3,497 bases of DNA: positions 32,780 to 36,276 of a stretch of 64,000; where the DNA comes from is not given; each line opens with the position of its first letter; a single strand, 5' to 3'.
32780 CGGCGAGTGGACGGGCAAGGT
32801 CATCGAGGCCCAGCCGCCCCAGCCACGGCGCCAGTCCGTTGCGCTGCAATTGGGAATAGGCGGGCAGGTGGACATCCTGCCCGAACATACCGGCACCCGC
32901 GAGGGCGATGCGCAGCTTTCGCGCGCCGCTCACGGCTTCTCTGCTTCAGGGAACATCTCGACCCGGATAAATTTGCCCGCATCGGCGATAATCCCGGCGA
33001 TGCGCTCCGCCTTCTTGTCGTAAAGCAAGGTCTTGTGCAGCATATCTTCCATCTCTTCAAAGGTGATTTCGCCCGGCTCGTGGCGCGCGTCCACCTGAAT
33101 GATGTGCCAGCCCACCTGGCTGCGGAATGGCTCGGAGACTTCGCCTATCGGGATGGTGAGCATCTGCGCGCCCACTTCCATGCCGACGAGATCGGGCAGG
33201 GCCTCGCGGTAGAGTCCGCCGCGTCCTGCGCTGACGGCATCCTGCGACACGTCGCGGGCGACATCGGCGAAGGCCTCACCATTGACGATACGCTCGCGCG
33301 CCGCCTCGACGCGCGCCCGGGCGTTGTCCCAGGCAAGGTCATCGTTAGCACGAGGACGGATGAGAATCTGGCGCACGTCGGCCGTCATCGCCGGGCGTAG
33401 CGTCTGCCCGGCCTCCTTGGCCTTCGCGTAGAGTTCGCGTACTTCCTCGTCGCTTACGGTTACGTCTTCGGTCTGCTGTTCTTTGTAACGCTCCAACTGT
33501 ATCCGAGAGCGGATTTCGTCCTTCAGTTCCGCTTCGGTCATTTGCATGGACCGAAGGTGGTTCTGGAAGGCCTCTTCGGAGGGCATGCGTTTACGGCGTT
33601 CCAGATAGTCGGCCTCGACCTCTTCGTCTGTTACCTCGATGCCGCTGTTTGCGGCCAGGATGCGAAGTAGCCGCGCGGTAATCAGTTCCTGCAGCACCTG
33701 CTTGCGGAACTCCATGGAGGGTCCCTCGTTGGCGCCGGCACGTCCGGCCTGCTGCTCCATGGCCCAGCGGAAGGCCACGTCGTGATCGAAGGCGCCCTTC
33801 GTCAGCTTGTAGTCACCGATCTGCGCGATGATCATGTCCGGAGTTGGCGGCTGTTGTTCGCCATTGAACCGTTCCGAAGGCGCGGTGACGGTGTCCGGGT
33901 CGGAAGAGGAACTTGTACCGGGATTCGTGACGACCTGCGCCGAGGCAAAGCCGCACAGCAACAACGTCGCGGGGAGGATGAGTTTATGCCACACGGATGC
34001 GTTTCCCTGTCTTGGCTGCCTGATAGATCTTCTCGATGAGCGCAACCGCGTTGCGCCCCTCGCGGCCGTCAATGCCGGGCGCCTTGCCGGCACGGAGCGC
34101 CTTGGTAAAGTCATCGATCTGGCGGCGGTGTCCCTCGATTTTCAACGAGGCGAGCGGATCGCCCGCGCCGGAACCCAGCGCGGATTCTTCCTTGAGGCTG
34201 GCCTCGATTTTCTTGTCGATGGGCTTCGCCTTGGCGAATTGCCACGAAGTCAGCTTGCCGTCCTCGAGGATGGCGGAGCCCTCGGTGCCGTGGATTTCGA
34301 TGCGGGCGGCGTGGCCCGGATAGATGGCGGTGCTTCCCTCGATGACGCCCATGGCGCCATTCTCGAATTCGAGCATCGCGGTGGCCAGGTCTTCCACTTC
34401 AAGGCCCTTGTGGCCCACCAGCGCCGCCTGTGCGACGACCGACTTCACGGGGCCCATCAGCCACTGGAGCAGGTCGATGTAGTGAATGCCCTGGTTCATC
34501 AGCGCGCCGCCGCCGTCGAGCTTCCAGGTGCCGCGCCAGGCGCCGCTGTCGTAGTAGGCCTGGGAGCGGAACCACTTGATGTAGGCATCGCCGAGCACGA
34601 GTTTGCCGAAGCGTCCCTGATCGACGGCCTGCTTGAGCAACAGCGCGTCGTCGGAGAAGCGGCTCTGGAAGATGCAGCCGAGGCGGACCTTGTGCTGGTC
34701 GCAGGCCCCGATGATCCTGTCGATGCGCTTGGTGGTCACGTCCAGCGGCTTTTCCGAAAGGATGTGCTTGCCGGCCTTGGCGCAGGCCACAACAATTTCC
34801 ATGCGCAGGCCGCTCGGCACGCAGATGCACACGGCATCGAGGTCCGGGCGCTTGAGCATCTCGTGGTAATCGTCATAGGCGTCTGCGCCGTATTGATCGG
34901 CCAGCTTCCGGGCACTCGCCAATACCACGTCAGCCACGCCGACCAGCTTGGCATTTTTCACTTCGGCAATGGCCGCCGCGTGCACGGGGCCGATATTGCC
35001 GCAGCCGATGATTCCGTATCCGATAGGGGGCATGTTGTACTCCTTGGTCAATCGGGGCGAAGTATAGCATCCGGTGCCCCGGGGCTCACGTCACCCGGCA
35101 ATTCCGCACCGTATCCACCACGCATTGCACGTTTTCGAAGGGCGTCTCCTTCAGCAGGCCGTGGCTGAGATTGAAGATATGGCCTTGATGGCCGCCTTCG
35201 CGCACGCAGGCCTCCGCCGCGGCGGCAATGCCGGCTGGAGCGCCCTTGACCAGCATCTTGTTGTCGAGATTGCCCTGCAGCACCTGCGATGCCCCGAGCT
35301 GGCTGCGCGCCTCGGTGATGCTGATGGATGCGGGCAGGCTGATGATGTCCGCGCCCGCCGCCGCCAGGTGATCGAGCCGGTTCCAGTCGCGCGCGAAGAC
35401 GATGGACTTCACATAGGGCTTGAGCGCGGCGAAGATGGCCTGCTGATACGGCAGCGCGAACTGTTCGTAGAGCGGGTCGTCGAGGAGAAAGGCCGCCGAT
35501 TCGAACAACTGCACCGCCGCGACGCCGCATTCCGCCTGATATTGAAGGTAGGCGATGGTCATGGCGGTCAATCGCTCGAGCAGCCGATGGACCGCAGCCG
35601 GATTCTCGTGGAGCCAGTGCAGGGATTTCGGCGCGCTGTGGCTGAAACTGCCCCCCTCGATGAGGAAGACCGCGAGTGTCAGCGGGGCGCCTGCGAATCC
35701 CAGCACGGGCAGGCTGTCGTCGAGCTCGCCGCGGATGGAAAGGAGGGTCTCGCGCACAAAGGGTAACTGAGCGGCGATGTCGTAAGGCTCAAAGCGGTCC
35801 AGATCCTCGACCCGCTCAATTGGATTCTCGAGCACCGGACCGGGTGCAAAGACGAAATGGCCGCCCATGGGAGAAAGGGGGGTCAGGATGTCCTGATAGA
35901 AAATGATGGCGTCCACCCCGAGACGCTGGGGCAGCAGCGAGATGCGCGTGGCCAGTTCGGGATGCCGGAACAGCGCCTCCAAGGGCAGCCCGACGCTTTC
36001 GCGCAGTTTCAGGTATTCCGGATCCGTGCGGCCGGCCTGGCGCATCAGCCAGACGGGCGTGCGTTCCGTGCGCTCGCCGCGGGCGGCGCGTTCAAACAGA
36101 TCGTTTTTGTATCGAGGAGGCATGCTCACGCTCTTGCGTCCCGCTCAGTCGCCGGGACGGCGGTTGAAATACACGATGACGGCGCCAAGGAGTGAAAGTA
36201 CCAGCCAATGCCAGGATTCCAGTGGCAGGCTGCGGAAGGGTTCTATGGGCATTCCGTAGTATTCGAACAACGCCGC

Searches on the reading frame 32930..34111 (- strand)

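Call 8: search_protein_families(library=pfam, proteins=[window:32930-34111:-], max_evalue=0.01)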
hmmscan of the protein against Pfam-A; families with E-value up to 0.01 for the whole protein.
window:32930-34111:- (393 aa): 7 families
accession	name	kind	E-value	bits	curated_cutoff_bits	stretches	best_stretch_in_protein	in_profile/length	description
PF00639.27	Rotamase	-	1.1e-13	52.4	21.7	1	249-341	2-96/97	PPIC-type PPIASE domain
PF13616.12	Rotamase_3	-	1.6e-12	48.4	22.5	1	239-342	12-114/116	PPIC-type PPIASE domain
PF13624.11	SurA_N_3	-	1.6e-12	48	27.2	1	90-208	40-160/162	SurA-like N-terminal domain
PF13145.12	Rotamase_2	-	7.1e-12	46.6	27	1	219-356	1-121/121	PPIC-type PPIASE domain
PF13623.11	SurA_N_2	-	3.5e-08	33.9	28.5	1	94-183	42-130/145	SurA-like N-terminal domain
PF09312.16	SurA_N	-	0.0001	22.9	30.8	1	118-208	25-116/118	SurA N-terminal domain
PF05698.19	Trigger_C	-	0.00015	22.3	22.7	1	127-203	78-154/162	Bacterial trigger factor protein (TF) C-terminus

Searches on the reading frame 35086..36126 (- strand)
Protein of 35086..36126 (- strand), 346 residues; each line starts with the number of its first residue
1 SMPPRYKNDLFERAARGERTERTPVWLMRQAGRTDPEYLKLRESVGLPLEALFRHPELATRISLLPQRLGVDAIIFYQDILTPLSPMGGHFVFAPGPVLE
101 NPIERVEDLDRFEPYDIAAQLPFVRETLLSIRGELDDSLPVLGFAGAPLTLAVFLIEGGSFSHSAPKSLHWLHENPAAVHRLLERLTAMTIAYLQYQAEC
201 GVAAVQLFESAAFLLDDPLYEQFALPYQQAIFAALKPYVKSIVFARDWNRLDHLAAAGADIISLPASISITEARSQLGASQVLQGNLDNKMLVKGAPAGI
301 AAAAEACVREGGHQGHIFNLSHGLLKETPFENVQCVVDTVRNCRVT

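Call 8: search_protein_families(library=pfam, proteins=[window:35086-36126:-], max_evalue=0.01)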
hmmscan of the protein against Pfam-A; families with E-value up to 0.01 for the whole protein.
window:35086-36126:- (346 aa): 1 family
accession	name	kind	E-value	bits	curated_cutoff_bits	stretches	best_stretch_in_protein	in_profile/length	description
PF01208.23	URO-D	-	4.8e-91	305.8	23.9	1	7-342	2-345/346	Uroporphyrinogen decarboxylase (URO-D)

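Call 50: list_cluster_members(proteins=[window:35086-36126:-, window:14102-16066:+, window:52327-53700:+, window:31662-32930:-, window:29589-30626:+])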
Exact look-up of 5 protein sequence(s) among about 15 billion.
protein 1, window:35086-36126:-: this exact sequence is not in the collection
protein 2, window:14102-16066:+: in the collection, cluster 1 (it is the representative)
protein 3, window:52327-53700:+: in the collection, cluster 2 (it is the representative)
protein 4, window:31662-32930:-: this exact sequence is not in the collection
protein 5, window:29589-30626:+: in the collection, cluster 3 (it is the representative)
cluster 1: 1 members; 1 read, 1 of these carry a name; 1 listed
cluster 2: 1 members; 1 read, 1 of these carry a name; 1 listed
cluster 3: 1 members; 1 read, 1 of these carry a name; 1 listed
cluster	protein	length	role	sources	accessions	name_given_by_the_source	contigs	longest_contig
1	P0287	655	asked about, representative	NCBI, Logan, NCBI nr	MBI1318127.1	MAG: asparagine synthase (glutamine-hydrolyzing) [Candidatus Hydrogenedens sp.] | asparagine synthase (glutamine-hydrolyzing) [Candidatus Hydrogenedens sp.]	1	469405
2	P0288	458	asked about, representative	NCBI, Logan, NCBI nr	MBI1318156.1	MAG: glucose-6-phosphate isomerase [Candidatus Hydrogenedens sp.] | glucose-6-phosphate isomerase [Candidatus Hydrogenedens sp.]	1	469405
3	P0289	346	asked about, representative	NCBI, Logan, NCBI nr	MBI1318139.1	MAG: prohibitin family protein [Candidatus Hydrogenedens sp.] | prohibitin family protein [Candidatus Hydrogenedens sp.]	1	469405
